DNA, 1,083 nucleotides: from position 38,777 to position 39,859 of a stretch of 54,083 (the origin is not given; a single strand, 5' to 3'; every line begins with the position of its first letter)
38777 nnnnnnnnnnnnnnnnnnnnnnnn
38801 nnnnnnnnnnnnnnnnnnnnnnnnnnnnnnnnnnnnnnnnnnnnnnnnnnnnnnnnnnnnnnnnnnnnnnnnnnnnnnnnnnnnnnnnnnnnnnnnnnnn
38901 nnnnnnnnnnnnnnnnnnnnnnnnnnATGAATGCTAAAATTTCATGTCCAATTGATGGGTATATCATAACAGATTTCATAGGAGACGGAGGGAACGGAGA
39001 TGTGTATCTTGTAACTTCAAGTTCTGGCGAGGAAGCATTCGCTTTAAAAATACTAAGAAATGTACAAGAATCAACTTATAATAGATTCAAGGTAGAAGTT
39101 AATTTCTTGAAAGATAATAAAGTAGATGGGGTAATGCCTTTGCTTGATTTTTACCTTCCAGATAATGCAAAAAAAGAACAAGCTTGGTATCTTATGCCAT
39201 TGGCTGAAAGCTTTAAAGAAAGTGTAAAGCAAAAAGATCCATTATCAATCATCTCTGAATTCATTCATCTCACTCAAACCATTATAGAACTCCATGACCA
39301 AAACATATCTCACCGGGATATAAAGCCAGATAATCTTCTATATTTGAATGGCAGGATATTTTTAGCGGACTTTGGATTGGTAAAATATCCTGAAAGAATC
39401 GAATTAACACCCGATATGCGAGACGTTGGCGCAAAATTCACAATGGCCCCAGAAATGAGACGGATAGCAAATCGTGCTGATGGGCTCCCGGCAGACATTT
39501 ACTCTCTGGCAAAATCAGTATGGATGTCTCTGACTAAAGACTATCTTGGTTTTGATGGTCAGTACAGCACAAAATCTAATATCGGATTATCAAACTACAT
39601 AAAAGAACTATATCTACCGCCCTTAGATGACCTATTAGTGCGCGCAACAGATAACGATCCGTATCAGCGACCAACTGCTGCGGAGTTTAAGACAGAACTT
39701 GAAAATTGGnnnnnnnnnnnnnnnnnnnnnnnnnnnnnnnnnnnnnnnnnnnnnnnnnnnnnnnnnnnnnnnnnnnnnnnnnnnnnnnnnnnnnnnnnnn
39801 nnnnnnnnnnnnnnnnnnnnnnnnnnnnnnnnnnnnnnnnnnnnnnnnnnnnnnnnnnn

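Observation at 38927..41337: Prophage-encoded Hanks-type Ser/Thr kinase plus downstream 205-aa gene in the post-invertase accessory locus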

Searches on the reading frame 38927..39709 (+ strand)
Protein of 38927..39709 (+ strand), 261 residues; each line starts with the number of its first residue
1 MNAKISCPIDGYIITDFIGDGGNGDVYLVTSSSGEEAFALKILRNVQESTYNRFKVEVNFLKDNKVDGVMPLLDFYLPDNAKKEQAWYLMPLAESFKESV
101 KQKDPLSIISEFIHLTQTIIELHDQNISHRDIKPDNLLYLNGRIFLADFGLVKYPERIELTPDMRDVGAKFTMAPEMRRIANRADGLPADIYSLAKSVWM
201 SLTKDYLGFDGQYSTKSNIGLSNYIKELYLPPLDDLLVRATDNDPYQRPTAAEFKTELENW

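Call 91: search_solved_structures(query=window:38927-39709:+, max_evalue=1e-10)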
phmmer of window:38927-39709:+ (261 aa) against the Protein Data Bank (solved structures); distinct sequences matched with E-value up to 1e-10: 1.
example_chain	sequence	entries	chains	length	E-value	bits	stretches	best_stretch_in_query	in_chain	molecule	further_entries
8vsu_C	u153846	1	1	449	3.8e-11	46.1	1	9-250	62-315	Serine/threonine-protein kinase STK11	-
